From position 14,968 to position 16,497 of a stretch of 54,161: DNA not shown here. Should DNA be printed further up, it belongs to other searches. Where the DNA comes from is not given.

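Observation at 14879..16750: Radical SAM/SPASM cassette divergent from a TrmB-like regulator, with a long structured leader and an ambiguous start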

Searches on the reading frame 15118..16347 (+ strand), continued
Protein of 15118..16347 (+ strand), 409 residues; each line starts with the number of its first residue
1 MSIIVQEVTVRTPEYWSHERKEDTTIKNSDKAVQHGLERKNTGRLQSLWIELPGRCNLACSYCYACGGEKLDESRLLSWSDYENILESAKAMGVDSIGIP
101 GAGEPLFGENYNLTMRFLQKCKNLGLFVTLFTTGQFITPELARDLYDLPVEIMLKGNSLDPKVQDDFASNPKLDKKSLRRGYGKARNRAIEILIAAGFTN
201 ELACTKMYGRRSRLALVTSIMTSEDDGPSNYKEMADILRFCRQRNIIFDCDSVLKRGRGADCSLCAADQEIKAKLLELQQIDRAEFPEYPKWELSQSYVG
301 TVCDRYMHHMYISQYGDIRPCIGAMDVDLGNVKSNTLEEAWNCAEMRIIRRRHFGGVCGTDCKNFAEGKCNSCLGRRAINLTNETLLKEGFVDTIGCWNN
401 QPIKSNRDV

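Call 16: find_encoding_contigs(protein=P0064, flank=6000, max_places=2)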
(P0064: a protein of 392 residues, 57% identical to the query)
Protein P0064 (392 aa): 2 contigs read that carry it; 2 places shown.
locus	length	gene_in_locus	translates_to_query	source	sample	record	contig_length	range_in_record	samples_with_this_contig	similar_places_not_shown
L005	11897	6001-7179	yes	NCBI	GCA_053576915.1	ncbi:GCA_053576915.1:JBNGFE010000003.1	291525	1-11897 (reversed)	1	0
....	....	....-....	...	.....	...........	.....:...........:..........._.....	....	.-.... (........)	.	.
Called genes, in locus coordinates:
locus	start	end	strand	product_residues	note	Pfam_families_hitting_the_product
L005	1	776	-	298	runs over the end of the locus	-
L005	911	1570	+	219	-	-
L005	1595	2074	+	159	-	-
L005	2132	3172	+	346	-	-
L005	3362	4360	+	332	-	-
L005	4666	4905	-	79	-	-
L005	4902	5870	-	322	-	PF01047:MarR (faint), PF13404:HTH_AsnC-type, PF13412:HTH_24, PF01037:AsnC_trans_reg (faint), PF13404:HTH_AsnC-type (weak), PF13412:HTH_24 (weak)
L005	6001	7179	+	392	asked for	PF04055:Radical_SAM, PF13186:SPASM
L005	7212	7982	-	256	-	PF01026:TatD_DNase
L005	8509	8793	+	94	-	-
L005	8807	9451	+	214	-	-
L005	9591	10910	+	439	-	-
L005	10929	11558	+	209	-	-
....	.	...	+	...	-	?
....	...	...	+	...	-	-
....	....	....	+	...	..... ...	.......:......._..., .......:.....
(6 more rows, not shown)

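Call 17: find_related_loci(query=A1, collection=genome_contigs, flank=4000)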
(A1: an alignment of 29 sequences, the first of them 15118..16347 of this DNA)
Query A1 (409 aa) in genome_contigs; peptide patterns used: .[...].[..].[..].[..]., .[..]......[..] (x = any residue, [..] = any of these).
353 stretches matched a pattern; 28 encode a relative of the query (tblastn E <= 1e-3); 28 distinct loci.
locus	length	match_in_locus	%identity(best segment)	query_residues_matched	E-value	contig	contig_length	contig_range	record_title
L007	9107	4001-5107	67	29-401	2e-173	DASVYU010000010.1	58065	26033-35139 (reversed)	MAG TPA_asm: Patescibacteria group bacterium isolate SMAG_U2610 k141_990122, whole genome shotgun sequence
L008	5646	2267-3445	64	11-404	1e-169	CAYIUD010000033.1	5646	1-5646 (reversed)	MAG TPA_asm: uncultured Pseudomonadales bacterium isolate ERP119705_co5_501 genome assembly, contig: NODE_19747_length_5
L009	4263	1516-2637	62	23-399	3e-171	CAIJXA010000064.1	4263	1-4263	uncultured bacterium isolate Kiruna_bin-03293 genome assembly, contig: bin-03293:064/137, whole genome shotgun sequence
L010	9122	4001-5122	62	23-399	5e-166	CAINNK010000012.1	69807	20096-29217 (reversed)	uncultured bacterium isolate AM_bin-0953 genome assembly, contig: bin-0953:12/46, whole genome shotgun sequence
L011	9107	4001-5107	63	27-399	4e-161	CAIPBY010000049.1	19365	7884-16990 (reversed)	MAG: Candidatus Buchananbacteria bacterium isolate MJ120702A_bin-902 genome assembly, contig: bin-902:049/101, whole gen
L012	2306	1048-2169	63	23-399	1e-170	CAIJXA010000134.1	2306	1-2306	uncultured bacterium isolate Kiruna_bin-03293 genome assembly, contig: bin-03293:134/137, whole genome shotgun sequence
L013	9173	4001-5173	59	2-401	8e-159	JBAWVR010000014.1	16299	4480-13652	MAG: bacterium isolate ELA016 MAG016_14, whole genome shotgun sequence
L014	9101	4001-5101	61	29-399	7e-158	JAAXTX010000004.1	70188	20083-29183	MAG: Candidatus Moraniibacteriota bacterium isolate W4_Combined_metabat1_121 W4_Combined_metabat1_121_NODE_71, whole gen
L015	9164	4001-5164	59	26-402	1e-154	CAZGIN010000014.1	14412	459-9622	MAG TPA_asm: uncultured Methanosarcinales archaeon isolate binchicken_co129_420 genome assembly, contig: NODE_12697_leng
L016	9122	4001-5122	63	23-399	7e-166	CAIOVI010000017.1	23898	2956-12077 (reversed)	uncultured bacterium isolate MJ110830A_bin-153 genome assembly, contig: bin-153:17/63, whole genome shotgun sequence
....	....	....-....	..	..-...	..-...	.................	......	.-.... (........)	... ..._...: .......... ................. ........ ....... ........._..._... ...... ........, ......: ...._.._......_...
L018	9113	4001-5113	62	27-399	2e-149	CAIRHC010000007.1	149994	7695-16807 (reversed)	MAG: Candidatus Vogelbacteria bacterium isolate KTt_bin-1541 genome assembly, contig: bin-1541:07/11, whole genome shotg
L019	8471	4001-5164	56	26-402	4e-148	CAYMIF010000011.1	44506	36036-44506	MAG TPA_asm: uncultured Methanosarcinales archaeon isolate SRP141376_co4_74 genome assembly, contig: NODE_1482_length_44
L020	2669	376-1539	57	26-402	2e-155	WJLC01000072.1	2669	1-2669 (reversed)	MAG: Candidatus Pacearchaeota archaeon isolate Bin_078 k141_4561682, whole genome shotgun sequence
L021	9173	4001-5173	54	3-399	9e-145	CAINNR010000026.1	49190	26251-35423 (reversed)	uncultured Candidatus Berkelbacteria bacterium isolate AlinenLipids_bin-4476 genome assembly, contig: bin-4476:26/39, wh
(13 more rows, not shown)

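Call 31: search_protein_families(library=pfam, proteins=[L016:598-1410:-, L010:3519-3821:+, L014:3088-3390:+, L010:468-1340:-, L010:1434-2279:+, L016:1604-2449:+, L010:5284-6120:+, L005:4902-5870:-], max_evalue=0.01)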
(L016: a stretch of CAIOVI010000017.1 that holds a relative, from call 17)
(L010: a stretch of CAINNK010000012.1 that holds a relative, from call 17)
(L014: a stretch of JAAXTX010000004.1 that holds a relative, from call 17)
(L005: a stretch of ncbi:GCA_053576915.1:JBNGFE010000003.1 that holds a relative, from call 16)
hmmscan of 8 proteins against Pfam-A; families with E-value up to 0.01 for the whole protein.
L016:598-1410:- (270 aa): 1 family
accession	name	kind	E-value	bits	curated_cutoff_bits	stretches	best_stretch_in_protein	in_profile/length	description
PF01370.27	Epimerase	-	0.0008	19.3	20.9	1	10-53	1-43/240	NAD dependent epimerase/dehydratase family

L010:3519-3821:+ (100 aa): 0 families

L014:3088-3390:+ (100 aa): 0 families

L010:468-1340:- (290 aa): 0 families

L010:1434-2279:+ (281 aa): 0 families

L016:1604-2449:+ (281 aa): 0 families

L010:5284-6120:+ (278 aa): 0 families

L005:4902-5870:- (322 aa): 7 families
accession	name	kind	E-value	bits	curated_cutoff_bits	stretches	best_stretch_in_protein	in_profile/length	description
PF13404.12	HTH_AsnC-type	-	1.3e-21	76.5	27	2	8-49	1-42/42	AsnC-type helix-turn-helix domain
PF13412.12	HTH_24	-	3.1e-20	71.9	21.9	2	9-55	2-48/48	Winged helix-turn-helix DNA-binding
PF01037.27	AsnC_trans_reg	-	2.3e-09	37.4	25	1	85-132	11-59/73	Lrp/AsnC ligand binding domain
PF01047.28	MarR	-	9.5e-08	32.3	24.6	1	179-221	6-48/59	MarR family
PF12802.13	MarR_2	-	7.3e-05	23.3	27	1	15-56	10-52/61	MarR family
PF22451.2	NirdL-like_HTH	-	0.0016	18.4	27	0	27-54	19-46/47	Siroheme decarboxylase NirDL-like HTH domain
PF04182.18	B-block_TFIIIC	-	0.0034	17.9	22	0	32-64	26-58/73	B-block binding subunit of TFIIIC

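Call 33: predict_structure(alignment_id=A1)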
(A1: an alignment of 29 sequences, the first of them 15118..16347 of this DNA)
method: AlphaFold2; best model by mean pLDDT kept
length: 409 residues; sequences in the alignment: 29
mean_pLDDT: 81.1   pTM: 0.84
mean pLDDT of the five models: 81.1, 80.6, 79.2, 79.0, 76.9
residues with pLDDT >= 90: 193; 70-90: 126; 50-70: 44; < 50: 46
segments of 3 or more residues with pLDDT < 50: 1-25, 63-68, 254-264, 406-409
pLDDT, mean of each block of 10 residues (from residue 1): 36 34 49 76 94 72 48 93 98 95 82 97 97 92 97 91 83 67 93 98 91 90 72 93 92 44 54 86 87 63 86 96 90 98 97 89 85 78 96 83 60
secondary structure, 60 per line:
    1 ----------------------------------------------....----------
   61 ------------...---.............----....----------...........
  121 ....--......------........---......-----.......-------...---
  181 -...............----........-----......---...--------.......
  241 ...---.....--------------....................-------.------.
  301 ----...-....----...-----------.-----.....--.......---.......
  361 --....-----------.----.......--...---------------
elements in order: E47-50 H79-91 E96-99 H110-124 E127-132 H139-146 E150-155 H161-167 H182-196 H201-208 E214-219 H234-243 E247-251 H266-285 E309-312 E317-319 H337-341 H344-350 H356-360 H363-366 H383-389 E392-394
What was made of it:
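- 15177..15195 (+): Shine-Dalgarno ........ (15177-84) and the probable non-AUG start ATA (15193-95). Residues 1-25 of the 409-aa ORF have pLDDT below 50 (call 33).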

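Call 38: fold_search(model_id=the predicted structure, library=pdb)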
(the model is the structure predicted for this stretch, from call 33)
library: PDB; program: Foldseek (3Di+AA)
matches with E <= 10: 1638; with E <= 0.001: 102
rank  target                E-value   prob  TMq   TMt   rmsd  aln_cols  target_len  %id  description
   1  6efn                  6.1e-12  1.00  0.53  0.56   4.9       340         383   19  Structure of a RiPP maturase, SkfB (released 2018-10-24)
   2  5v1s_A                6.7e-11  1.00  0.53  0.51   6.0       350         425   19  Crystal structure of Streptococcus suis SuiB bound to S-adenosylmethionine (released 2017-08-30)
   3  5v1q_A                6.1e-10  1.00  0.50  0.48   6.4       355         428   19  Crystal structure of Streptococcus suis SuiB (released 2017-08-30)
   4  5v1s_B                4.1e-09  1.00  0.53  0.51   6.7       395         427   18  Crystal structure of Streptococcus suis SuiB bound to S-adenosylmethionine (released 2017-08-30)
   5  2fb2_B                7.8e-09  1.00  0.50  0.61   6.2       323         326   17  Structure of the MoaA Arg17/266/268/Ala triple mutant (released 2006-05-09)
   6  5v1t_A                9.9e-09  1.00  0.52  0.49   6.1       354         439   18  Crystal structure of Streptococcus suis SuiB bound to precursor peptide SuiA (released 2017-08-30)
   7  6c8v                  1.0e-08  1.00  0.43  0.55   6.4       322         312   16  X-ray structure of PqqE from Methylobacterium extorquens (released 2018-02-14)
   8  4k39_A                1.6e-08  1.00  0.47  0.52   7.0       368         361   14  Native anSMEcpe with bound AdoMet and Cp18Cys peptide (released 2013-05-08)
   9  2fb2_A                2.2e-08  1.00  0.50  0.61   6.4       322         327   17  Structure of the MoaA Arg17/266/268/Ala triple mutant (released 2006-05-09)
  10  9gmc_A                2.8e-08  1.00  0.54  0.59   6.6       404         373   14  Crystal structure of the complex formed between the radical SAM protein ChlB and the R3A mutant of ChlA (released 2025-06-25)
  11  4k37_A                2.8e-08  1.00  0.47  0.52   6.8       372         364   14  Native anSMEcpe with bound AdoMet (released 2013-05-08)
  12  4k36_A                3.4e-08  1.00  0.50  0.53   6.2       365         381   16  His6 tagged anSMEcpe with bound AdoMet (released 2013-05-08)
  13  9gm3_A                4.5e-08  1.00  0.53  0.57   7.1       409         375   15  Crystal structure of the complex formed between the radical SAM protein ChlB and the leader region of its precursor su (released 2025-06-25)
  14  1tv7_B                6.0e-08  1.00  0.48  0.59   7.8       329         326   16  Structure of the S-adenosylmethionine dependent Enzyme MoaA (released 2004-08-31)
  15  4k39_B                6.0e-08  1.00  0.48  0.54   7.1       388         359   16  Native anSMEcpe with bound AdoMet and Cp18Cys peptide (released 2013-05-08)
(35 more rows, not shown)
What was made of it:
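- On Radical SAM superfamily: The AF2 model matches radical SAM structures (call 38).
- Closest known: RiPP maturases SkfB, SuiB, PqqE and the sactisynthases. Same: Best fold matches (E 6e-12 to 1e-8, TM about 0.5; call 38), and a full SPASM domain with 7 Cys.
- Full SPASM enzymes with two auxiliary clusters most often act on peptides or proteins, and the best structural matches are RiPP maturases (call 38). The best structural matches are SkfB, SuiB, PqqE and the sactisynthases (call 38).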

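Call 43: find_encoding_contigs(protein=P0002, flank=5000, max_places=3)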
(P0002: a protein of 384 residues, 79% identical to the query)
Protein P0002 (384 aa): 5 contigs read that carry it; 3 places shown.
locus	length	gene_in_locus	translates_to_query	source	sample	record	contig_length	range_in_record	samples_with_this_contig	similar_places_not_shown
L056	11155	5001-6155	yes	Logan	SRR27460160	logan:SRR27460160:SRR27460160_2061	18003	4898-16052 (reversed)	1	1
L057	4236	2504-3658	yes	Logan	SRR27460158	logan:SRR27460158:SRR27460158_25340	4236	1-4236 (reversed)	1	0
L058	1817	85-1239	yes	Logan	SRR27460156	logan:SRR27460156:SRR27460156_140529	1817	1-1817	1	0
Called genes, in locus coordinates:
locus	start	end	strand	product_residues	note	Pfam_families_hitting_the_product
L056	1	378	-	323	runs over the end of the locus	PF00413:Peptidase_M10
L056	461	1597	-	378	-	PF13439:Glyco_transf_4, PF13579:Glyco_trans_4_4 (weak), PF20706:GT4-conflict, PF00534:Glycos_transf_1, PF13692:Glyco_trans_1_4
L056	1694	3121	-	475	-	PF00749:tRNA-synt_1c, PF19269:Anticodon_2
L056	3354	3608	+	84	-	-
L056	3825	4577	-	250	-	PF01978:TrmB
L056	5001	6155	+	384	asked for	PF04055:Radical_SAM, PF13353:Fer4_12 (weak), PF13186:SPASM (weak)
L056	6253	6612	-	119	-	PF08378:NERD, PF02021:UPF0102, PF01939:NucS_C (weak)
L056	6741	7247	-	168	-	PF01245:Ribosomal_L19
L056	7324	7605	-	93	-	PF01016:Ribosomal_L27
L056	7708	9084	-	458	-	PF01555:N6_N4_Mtase (weak)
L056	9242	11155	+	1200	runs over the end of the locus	PF02811:PHP, PF07733:DNA_pol3_alpha, PF17657:DNA_pol3_finger, PF14579:HHH_6, PF01336:tRNA_anti-codon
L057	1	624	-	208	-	?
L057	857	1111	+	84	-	-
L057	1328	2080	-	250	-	PF01978:TrmB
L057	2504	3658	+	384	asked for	PF04055:Radical_SAM, PF13353:Fer4_12 (weak), PF13186:SPASM (weak)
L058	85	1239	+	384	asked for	PF04055:Radical_SAM, PF13353:Fer4_12 (weak), PF13186:SPASM (weak)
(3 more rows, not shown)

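Call 44: find_encoding_contigs(protein=P0004, flank=5000, max_places=2)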
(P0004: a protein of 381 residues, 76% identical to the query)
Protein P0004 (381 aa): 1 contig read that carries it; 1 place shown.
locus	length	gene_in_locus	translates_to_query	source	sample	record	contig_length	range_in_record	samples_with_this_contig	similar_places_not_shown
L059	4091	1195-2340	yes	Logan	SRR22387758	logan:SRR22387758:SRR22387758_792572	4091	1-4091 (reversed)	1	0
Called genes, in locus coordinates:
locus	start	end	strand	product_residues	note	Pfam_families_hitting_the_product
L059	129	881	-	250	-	PF01978:TrmB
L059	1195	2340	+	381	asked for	PF04055:Radical_SAM (weak), PF13186:SPASM (weak)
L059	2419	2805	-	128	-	PF08378:NERD, PF01939:NucS_C (weak), PF02021:UPF0102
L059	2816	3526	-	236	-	PF08843:AbiEii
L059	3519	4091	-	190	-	?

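Call 45: find_encoding_contigs(protein=P0003, flank=5000, max_places=2)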
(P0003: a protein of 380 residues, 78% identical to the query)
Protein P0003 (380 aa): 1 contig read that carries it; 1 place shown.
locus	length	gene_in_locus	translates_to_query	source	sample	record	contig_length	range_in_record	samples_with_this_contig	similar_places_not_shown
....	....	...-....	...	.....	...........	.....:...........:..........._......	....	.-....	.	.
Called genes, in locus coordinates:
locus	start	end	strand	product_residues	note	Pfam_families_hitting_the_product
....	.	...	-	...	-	?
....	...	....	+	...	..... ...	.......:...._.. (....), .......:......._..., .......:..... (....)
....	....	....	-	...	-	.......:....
